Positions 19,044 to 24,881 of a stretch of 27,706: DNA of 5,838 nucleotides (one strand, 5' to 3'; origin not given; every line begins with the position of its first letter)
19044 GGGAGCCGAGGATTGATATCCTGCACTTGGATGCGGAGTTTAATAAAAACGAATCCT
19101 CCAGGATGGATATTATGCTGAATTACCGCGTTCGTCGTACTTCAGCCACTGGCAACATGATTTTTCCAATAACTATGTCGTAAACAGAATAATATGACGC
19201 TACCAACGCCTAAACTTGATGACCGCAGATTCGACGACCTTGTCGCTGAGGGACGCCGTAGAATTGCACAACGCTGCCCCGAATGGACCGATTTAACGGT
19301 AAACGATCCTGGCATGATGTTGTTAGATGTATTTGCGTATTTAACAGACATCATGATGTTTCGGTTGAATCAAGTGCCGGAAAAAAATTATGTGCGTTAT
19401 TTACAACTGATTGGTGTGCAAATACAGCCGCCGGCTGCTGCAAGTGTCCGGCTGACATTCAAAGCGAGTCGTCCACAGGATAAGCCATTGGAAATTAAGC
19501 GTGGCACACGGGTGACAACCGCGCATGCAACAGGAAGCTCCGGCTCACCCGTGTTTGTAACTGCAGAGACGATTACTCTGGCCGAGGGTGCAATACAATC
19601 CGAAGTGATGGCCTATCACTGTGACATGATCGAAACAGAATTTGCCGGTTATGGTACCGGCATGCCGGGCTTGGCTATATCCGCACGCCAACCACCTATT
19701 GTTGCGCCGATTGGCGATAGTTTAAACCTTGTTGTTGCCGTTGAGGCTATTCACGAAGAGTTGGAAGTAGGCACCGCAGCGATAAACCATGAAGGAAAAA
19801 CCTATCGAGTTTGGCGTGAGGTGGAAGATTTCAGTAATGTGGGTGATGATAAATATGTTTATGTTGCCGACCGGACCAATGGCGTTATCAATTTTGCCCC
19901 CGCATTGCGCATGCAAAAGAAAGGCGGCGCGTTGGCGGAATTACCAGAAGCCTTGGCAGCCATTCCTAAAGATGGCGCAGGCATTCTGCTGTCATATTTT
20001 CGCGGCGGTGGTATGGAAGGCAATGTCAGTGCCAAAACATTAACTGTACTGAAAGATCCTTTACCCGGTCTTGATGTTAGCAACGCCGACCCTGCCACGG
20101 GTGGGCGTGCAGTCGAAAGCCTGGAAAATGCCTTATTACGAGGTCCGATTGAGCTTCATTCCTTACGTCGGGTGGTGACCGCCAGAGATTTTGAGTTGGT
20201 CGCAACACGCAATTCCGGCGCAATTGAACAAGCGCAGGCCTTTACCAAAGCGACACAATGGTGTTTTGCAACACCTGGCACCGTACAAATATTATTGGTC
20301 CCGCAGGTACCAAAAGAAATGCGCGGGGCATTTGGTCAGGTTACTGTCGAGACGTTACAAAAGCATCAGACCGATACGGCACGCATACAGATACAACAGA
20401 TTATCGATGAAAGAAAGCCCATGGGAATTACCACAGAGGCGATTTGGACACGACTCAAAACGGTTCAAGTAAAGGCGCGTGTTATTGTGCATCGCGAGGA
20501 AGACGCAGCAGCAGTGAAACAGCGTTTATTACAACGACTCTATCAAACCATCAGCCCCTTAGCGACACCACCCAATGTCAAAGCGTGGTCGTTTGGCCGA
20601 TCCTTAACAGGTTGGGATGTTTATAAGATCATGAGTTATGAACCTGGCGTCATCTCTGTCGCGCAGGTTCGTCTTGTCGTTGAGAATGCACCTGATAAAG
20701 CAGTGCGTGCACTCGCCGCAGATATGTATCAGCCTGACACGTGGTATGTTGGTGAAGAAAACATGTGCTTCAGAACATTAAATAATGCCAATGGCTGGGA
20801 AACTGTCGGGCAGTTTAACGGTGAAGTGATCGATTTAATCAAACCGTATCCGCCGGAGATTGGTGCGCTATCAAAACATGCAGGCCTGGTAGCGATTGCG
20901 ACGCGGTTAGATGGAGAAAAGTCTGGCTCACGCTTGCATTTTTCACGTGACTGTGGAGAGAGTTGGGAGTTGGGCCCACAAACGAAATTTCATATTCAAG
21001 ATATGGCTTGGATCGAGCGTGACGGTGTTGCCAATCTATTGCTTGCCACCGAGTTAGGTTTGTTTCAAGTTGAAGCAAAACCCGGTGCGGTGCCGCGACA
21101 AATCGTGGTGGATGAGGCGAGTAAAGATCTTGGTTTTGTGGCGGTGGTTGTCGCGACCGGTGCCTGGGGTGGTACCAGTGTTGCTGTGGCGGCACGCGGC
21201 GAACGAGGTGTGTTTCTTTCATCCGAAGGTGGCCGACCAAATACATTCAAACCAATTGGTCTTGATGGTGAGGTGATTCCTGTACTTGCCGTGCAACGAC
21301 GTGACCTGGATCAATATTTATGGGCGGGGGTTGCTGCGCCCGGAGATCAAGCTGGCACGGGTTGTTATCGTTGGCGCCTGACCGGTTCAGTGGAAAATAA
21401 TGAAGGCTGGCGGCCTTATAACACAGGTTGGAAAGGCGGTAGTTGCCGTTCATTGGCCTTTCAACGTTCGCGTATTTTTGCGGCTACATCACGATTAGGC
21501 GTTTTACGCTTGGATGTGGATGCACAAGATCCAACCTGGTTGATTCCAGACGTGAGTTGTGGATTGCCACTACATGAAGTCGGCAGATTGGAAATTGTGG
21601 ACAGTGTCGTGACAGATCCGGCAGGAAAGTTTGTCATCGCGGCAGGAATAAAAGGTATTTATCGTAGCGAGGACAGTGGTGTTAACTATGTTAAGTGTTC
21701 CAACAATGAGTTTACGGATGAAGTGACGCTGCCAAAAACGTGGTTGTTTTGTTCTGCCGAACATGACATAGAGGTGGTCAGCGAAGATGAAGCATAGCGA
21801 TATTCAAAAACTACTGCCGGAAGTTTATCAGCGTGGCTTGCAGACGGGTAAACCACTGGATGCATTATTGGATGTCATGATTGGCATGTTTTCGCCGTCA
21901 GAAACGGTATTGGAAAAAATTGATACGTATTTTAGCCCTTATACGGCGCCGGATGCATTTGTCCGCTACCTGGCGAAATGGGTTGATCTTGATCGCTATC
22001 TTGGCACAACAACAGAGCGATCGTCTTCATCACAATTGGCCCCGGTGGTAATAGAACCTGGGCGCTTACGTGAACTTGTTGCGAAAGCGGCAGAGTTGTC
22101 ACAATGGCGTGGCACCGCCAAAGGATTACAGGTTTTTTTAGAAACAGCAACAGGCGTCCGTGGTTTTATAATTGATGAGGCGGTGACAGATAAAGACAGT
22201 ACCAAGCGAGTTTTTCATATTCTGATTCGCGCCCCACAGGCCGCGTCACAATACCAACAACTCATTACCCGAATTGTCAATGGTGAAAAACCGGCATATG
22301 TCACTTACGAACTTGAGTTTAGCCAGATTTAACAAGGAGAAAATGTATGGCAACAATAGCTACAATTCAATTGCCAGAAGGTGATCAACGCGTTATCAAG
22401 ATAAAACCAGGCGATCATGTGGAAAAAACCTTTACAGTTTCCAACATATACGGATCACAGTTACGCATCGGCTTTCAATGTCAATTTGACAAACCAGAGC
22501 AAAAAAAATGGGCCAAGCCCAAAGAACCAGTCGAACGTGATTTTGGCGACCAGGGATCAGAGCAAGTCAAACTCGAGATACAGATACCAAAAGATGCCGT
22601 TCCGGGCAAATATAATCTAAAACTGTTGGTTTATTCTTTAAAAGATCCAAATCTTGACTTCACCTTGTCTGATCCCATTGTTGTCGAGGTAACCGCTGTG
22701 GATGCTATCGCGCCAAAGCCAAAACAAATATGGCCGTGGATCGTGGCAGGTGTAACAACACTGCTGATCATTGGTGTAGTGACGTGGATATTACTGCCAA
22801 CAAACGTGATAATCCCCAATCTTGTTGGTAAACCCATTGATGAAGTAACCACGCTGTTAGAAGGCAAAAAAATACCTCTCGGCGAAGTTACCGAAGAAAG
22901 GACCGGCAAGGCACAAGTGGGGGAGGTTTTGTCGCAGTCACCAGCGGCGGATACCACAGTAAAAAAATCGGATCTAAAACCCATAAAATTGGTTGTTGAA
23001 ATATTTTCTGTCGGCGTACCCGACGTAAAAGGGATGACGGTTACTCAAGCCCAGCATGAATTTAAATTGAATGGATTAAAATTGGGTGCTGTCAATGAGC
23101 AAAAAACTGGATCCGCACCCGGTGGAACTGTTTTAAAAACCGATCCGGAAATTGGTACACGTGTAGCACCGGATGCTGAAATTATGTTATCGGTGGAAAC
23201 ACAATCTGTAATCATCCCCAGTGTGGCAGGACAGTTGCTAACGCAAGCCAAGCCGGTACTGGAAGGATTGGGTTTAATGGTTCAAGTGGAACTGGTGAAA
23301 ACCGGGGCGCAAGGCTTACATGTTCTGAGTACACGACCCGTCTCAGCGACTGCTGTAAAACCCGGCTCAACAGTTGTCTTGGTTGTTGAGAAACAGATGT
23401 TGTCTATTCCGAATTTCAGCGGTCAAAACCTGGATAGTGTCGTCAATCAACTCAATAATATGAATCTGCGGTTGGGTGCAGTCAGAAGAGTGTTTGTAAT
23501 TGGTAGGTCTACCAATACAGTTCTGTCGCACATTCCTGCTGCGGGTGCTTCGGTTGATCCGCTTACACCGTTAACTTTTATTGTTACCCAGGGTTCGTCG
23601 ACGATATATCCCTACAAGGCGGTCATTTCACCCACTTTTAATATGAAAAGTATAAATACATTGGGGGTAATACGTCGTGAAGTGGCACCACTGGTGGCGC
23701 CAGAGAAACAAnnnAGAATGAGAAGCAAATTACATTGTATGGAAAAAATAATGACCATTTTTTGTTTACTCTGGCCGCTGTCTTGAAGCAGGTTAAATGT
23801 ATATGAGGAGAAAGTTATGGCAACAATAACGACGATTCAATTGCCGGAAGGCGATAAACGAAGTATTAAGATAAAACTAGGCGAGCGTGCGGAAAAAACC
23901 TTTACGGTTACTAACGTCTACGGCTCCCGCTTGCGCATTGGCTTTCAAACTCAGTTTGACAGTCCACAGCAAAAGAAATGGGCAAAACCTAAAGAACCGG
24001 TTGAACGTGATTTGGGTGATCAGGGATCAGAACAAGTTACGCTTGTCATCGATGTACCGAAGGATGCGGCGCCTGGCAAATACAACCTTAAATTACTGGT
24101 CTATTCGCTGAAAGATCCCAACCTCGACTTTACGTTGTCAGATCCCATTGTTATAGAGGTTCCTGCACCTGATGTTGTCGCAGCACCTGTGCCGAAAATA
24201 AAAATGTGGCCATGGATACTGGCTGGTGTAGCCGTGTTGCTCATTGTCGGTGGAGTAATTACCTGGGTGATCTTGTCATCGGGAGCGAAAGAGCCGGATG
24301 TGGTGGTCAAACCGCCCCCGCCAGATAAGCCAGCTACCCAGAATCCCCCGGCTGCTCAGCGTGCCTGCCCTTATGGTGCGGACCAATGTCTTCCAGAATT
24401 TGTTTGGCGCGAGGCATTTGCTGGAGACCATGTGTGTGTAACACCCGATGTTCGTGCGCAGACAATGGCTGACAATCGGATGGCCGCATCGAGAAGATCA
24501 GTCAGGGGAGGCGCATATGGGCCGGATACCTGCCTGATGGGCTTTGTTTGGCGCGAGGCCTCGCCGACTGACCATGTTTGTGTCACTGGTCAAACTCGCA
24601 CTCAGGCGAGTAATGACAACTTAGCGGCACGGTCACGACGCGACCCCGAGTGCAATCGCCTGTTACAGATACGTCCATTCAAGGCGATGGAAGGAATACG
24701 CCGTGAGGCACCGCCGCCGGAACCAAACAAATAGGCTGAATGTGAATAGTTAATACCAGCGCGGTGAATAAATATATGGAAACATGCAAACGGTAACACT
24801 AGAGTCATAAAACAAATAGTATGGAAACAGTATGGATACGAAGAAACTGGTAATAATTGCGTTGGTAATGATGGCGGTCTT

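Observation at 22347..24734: Cassette-like paralogs: constant N-terminus and C-terminal tail, swapped middle domain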

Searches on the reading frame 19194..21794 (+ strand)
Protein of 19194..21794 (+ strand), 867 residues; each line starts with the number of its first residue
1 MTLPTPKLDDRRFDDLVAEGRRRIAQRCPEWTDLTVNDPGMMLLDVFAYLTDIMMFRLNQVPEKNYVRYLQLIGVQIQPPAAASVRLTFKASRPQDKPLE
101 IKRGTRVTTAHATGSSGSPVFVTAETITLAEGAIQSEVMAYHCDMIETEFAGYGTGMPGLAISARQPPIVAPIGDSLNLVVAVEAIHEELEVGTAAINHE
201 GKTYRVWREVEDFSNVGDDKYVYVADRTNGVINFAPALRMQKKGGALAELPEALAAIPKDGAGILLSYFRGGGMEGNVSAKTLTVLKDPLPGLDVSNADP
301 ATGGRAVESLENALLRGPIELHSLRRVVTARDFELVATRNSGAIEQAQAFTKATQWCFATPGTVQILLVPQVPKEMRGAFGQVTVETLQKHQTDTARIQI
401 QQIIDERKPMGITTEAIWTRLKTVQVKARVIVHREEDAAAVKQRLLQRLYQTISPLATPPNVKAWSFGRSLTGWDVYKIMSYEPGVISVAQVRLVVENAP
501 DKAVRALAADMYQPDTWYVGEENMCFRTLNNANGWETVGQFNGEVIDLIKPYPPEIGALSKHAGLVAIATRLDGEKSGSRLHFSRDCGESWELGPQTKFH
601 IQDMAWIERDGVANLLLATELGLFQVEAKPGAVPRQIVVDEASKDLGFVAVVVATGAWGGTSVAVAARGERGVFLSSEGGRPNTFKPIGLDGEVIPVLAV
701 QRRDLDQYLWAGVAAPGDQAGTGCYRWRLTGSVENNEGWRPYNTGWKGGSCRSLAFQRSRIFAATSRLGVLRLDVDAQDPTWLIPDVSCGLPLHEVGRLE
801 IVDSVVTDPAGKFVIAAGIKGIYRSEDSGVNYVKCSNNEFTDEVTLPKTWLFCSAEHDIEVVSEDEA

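Call 5: search_protein_families(library=pfam, proteins=[window:19194-21794:+], max_evalue=0.01)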
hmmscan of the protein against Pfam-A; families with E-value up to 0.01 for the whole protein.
window:19194-21794:+ (867 aa): 1 family
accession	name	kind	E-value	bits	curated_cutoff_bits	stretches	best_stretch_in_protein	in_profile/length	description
PF04865.19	Baseplate_J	-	9.9e-11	41.9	21.1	1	273-453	75-237/255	Baseplate J-like protein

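Call 8: search_protein_families(library=ncbifam, proteins=[window:19194-21794:+], max_evalue=0.01)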
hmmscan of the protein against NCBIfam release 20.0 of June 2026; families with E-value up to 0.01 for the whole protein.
window:19194-21794:+ (867 aa): 2 families
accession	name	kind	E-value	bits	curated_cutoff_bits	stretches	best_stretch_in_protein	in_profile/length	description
TIGR02243.1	TIGR02243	equivalog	2e-68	231.5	155.8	2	116-494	317-658/659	putative baseplate assembly protein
NF045728.1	glycosyl_F510_1955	equivalog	1.2e-05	24.8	175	0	804-861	141-200/246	F510_1955 family glycosylhydrolase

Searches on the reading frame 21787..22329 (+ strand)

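Call 5: search_protein_families(library=pfam, proteins=[window:21787-22329:+], max_evalue=0.01)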
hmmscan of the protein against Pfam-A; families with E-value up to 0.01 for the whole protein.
window:21787-22329:+ (181 aa): 1 family
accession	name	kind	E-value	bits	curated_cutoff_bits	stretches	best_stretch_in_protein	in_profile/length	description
PF09684.15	Tail_P2_I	-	1.9e-06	28.3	20.6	1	44-170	25-138/139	Phage tail protein (Tail_P2_I)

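Call 8: search_protein_families(library=ncbifam, proteins=[window:21787-22329:+], max_evalue=0.01)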
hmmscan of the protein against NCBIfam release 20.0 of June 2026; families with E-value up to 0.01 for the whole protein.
window:21787-22329:+ (181 aa): 2 families
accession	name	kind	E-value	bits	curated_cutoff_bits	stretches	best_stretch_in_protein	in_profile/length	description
TIGR02242.1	tail_TIGR02242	domain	5.7e-15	55.5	51.85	1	9-128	3-106/131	phage tail protein domain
NF053768.1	CIS12_fam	equivalog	4.7e-10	38.8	860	1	9-119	475-570/715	CIS12 family contractile injection system protein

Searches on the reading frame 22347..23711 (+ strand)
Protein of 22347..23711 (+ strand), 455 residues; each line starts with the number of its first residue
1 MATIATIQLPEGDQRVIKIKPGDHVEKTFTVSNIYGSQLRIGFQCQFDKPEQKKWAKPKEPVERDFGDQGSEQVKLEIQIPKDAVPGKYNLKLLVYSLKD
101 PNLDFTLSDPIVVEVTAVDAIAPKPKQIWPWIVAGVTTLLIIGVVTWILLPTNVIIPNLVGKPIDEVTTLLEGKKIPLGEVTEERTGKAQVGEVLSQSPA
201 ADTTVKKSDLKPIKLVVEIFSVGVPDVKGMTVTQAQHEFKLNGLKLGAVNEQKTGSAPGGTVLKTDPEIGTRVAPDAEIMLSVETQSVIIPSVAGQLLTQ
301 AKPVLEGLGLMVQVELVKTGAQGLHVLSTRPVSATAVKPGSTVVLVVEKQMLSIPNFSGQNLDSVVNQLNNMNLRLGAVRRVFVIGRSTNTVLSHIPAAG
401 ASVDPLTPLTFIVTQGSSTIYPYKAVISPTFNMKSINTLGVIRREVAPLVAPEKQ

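Call 5: search_protein_families(library=pfam, proteins=[window:22347-23711:+], max_evalue=0.01)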
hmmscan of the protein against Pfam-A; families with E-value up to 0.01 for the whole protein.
window:22347-23711:+ (455 aa): 2 families
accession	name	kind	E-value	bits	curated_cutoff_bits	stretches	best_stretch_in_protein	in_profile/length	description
PF03793.24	PASTA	-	2.6e-36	123.8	23.2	4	224-283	3-62/64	PASTA domain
PF10633.15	NPCBM_assoc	-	0.002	18.7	24.4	0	71-93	51-73/78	NPCBM-associated, NEW3 domain of alpha-galactosidase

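Call 8: search_protein_families(library=ncbifam, proteins=[window:22347-23711:+], max_evalue=0.01)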
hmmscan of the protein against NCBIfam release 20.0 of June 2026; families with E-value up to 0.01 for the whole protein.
window:22347-23711:+ (455 aa): 2 families
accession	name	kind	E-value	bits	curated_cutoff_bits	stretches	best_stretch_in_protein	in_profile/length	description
NF033483.0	PknB_PASTA_kin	equivalog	2.4e-35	122.6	450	2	124-347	328-562/563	Stk1 family PASTA domain-containing Ser/Thr kinase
TIGR02214.1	spoVD_pbp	equivalog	1.1e-06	27.3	688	1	283-346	575-633/636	stage V sporulation protein D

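Call 10: search_solved_structures(query=window:22347-23711:+, max_evalue=1, show_alignments=2)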
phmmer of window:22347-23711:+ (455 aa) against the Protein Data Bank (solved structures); distinct sequences matched with E-value up to 1: 9.
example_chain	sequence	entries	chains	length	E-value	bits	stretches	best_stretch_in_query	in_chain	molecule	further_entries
2kui_A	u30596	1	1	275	1.1e-09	41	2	190-338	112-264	Serine/threonine-protein kinase pknB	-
3m9g_A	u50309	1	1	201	2.3e-08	36.6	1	224-415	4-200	Protein kinase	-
3py9_A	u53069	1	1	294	3.9e-08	35.9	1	224-417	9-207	Protein kinase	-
5e12_A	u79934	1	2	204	9e-07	31.4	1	190-338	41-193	Serine/threonine-protein kinase PknB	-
5e0z_A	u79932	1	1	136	6.6e-06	28.5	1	223-338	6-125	Serine/threonine-protein kinase PknB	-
2kuf_A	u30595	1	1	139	6.9e-06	28.4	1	223-338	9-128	Serine/threonine-protein kinase pknB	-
2kue_A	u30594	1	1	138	0.011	17.8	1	190-283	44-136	Serine/threonine-protein kinase pknB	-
3ouv_A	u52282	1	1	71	0.046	15.8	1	223-283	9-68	Serine/threonine protein kinase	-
4tqu_S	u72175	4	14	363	0.51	12.4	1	256-350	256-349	AlgS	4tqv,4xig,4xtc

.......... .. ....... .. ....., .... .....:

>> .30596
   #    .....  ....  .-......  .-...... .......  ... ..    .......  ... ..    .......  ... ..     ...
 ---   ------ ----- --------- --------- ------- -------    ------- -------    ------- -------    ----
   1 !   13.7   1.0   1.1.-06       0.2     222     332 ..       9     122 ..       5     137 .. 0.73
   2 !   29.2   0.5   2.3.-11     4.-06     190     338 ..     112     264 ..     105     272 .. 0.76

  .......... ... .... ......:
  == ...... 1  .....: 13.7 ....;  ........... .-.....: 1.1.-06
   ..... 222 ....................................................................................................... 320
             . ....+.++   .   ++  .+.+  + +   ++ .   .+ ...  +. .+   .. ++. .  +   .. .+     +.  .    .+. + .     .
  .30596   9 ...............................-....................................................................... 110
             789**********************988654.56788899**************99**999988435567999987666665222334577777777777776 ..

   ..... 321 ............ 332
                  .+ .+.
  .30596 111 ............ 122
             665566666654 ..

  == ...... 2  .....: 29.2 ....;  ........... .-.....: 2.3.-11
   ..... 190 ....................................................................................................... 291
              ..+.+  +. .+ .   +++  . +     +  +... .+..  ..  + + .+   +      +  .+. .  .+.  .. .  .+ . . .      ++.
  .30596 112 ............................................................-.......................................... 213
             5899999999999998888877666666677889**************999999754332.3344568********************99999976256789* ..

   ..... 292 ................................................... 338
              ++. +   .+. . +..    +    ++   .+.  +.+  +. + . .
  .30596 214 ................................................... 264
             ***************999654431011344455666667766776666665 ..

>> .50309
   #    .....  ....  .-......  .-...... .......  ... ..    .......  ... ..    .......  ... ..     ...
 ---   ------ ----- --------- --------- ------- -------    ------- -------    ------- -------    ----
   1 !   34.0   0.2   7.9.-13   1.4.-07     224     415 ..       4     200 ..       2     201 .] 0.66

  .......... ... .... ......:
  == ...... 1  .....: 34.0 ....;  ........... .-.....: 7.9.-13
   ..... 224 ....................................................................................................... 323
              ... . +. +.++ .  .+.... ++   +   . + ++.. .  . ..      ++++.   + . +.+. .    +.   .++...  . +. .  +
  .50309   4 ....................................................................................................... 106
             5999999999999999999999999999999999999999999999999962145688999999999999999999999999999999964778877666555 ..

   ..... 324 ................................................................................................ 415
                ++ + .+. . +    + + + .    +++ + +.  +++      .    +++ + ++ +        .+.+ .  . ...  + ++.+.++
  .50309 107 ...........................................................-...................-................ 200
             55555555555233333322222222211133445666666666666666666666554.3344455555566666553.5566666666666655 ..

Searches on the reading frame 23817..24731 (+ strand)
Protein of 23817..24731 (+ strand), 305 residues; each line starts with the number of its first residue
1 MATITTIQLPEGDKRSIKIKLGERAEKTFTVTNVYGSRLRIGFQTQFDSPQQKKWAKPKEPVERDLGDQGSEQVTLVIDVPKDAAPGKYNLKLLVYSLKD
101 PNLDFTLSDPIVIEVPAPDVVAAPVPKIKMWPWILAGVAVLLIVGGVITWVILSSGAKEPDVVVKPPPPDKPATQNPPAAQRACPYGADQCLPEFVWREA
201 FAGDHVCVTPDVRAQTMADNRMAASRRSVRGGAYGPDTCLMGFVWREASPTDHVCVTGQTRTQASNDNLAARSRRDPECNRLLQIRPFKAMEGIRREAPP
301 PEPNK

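Call 5: search_protein_families(library=pfam, proteins=[window:23817-24731:+], max_evalue=0.01)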
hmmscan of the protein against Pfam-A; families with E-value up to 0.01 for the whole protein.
window:23817-24731:+ (305 aa): 1 family
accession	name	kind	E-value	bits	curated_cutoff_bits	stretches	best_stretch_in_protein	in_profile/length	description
PF10633.15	NPCBM_assoc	-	0.0088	16.7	24.4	0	65-93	45-73/78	NPCBM-associated, NEW3 domain of alpha-galactosidase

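Call 8: search_protein_families(library=ncbifam, proteins=[window:23817-24731:+], max_evalue=0.01)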
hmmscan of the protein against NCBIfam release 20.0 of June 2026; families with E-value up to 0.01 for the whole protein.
window:23817-24731:+ (305 aa): 0 families

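Call 11: search_solved_structures(query=window:23817-24731:+, max_evalue=1, show_alignments=2)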
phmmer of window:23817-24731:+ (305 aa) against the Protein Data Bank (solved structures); distinct sequences matched with E-value up to 1: 1.
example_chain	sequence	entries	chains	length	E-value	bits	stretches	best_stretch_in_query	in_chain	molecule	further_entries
3lso_A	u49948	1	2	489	0.027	16.8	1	68-132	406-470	Putative membrane anchored protein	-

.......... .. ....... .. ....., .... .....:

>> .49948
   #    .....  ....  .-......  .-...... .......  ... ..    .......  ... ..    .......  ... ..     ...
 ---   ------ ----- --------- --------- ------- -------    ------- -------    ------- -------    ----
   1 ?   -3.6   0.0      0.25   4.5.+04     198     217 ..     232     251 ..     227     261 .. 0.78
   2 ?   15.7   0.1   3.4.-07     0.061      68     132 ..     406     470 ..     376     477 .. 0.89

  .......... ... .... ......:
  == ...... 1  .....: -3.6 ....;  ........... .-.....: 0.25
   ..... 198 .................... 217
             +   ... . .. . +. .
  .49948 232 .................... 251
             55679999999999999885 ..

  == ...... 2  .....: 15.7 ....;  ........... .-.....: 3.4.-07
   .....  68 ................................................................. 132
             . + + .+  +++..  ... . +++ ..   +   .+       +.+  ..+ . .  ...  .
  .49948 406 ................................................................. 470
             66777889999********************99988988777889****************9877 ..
